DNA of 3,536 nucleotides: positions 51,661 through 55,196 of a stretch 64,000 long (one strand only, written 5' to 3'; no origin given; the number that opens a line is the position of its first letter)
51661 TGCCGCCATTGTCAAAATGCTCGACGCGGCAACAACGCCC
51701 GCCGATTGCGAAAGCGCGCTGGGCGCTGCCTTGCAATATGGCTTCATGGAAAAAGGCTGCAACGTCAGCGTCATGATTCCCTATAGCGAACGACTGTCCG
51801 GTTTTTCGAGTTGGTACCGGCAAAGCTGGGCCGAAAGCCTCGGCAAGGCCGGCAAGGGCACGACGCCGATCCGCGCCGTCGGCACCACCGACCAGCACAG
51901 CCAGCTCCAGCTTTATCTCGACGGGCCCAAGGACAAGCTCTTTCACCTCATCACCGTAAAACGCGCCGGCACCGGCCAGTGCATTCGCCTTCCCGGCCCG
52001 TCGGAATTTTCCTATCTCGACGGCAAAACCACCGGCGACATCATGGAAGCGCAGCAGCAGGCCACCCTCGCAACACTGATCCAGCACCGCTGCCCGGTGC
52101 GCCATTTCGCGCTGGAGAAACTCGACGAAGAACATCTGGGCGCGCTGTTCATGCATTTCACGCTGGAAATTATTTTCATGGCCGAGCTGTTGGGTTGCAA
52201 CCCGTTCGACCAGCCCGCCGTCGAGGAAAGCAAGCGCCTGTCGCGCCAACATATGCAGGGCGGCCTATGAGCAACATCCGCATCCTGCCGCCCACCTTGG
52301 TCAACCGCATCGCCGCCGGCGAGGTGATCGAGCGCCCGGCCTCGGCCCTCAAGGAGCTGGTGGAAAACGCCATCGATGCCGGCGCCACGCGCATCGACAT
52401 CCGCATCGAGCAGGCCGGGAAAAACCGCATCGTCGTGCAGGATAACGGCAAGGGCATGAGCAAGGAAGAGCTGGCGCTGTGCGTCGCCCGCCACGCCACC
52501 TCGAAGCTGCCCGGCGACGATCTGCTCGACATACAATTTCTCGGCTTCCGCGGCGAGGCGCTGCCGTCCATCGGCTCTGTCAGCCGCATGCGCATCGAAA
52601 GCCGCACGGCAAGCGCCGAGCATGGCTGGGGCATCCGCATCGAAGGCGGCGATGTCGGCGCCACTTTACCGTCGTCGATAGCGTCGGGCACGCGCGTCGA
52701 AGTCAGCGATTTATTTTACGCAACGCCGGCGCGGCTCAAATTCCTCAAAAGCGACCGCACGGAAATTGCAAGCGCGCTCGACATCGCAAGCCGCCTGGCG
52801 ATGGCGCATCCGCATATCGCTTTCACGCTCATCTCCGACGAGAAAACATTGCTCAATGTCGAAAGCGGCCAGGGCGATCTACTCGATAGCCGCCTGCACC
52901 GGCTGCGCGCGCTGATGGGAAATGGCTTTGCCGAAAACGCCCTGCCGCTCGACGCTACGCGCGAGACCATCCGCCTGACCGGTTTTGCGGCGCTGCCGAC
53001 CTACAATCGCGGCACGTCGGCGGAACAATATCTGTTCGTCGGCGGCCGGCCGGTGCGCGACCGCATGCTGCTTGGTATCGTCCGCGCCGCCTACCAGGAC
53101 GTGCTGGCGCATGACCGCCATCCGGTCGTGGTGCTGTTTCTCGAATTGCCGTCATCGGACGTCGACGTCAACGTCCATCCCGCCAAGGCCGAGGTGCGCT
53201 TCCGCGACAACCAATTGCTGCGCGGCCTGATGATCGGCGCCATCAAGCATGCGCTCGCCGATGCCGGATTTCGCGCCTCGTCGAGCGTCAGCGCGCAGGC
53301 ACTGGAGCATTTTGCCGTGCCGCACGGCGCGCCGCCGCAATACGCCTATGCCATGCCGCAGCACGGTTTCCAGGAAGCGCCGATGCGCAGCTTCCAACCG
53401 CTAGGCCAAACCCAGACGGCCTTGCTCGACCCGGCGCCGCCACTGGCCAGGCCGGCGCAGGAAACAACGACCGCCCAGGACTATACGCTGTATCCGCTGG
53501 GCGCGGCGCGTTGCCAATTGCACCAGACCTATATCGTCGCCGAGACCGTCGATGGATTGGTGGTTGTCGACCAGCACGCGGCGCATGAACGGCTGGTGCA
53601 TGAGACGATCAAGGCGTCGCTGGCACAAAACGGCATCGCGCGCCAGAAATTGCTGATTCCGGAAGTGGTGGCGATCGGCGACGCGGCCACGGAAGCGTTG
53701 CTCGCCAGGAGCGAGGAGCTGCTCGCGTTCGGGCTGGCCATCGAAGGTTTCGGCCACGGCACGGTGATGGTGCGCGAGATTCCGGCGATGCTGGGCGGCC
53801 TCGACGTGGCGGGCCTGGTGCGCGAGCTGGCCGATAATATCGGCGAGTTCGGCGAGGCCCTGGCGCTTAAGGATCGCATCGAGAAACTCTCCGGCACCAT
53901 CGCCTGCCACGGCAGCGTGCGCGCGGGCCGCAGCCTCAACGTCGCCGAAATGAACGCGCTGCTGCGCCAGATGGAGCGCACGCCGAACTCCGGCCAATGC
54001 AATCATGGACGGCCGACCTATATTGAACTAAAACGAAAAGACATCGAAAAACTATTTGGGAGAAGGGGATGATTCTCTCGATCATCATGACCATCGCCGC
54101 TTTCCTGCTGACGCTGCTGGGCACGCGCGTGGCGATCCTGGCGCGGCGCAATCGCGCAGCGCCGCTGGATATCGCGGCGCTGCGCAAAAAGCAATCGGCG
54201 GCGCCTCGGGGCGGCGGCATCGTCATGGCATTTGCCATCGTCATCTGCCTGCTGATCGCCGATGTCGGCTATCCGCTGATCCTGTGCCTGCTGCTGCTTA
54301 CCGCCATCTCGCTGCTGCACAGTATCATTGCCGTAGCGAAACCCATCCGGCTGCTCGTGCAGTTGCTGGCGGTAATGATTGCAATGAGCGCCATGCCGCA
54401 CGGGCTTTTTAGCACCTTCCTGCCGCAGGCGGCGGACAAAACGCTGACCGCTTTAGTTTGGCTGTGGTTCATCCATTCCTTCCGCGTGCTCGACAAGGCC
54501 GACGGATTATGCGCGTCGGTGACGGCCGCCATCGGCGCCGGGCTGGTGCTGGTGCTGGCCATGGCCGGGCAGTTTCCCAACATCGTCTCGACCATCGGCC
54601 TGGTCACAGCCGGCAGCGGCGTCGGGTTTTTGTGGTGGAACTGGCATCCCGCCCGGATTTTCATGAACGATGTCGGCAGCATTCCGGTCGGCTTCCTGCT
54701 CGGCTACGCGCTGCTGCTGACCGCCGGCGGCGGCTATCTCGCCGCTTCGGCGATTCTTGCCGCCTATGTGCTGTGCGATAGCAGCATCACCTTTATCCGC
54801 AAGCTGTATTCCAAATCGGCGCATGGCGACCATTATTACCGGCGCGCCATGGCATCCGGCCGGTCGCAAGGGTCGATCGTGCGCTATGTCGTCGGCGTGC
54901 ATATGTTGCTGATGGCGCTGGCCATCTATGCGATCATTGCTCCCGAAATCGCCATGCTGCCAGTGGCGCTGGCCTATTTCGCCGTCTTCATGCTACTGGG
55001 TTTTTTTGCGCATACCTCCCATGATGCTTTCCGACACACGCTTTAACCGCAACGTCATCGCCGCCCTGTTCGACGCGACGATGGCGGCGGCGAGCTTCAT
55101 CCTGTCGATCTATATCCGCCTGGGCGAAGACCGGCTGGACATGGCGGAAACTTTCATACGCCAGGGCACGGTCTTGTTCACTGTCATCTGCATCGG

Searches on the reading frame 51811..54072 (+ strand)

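Call 78: search_protein_families(library=pfam, proteins=[window:51811-54072:+], max_evalue=0.001)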
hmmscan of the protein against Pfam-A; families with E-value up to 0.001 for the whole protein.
window:51811-54072:+ (753 aa): 4 families
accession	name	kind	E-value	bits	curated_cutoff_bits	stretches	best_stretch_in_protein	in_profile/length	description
PF08676.16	MutL_C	-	2.8e-41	141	25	1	568-709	2-142/142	MutL C terminal dimerisation domain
PF01119.25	DNA_mis_repair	-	1e-34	119.2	26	1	366-482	2-118/119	DNA mismatch repair protein, C-terminal domain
PF13589.12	HATPase_c_3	-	1.7e-12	47.9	25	1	177-232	4-61/137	Histidine kinase-, DNA gyrase B-, and HSP90-like ATPase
PF02518.31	HATPase_c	-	3.4e-09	37.6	26.4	1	175-230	5-63/111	Histidine kinase-, DNA gyrase B-, and HSP90-like ATPase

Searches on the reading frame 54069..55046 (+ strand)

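Call 78: search_protein_families(library=pfam, proteins=[window:54069-55046:+], max_evalue=0.001)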
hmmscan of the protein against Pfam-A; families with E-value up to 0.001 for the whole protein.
window:54069-55046:+ (325 aa): 1 family
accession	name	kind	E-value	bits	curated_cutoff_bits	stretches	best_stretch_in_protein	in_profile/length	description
PF00953.26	Glycos_transf_4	-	2.6e-18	66.9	27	1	70-217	4-158/160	Glycosyl transferase family 4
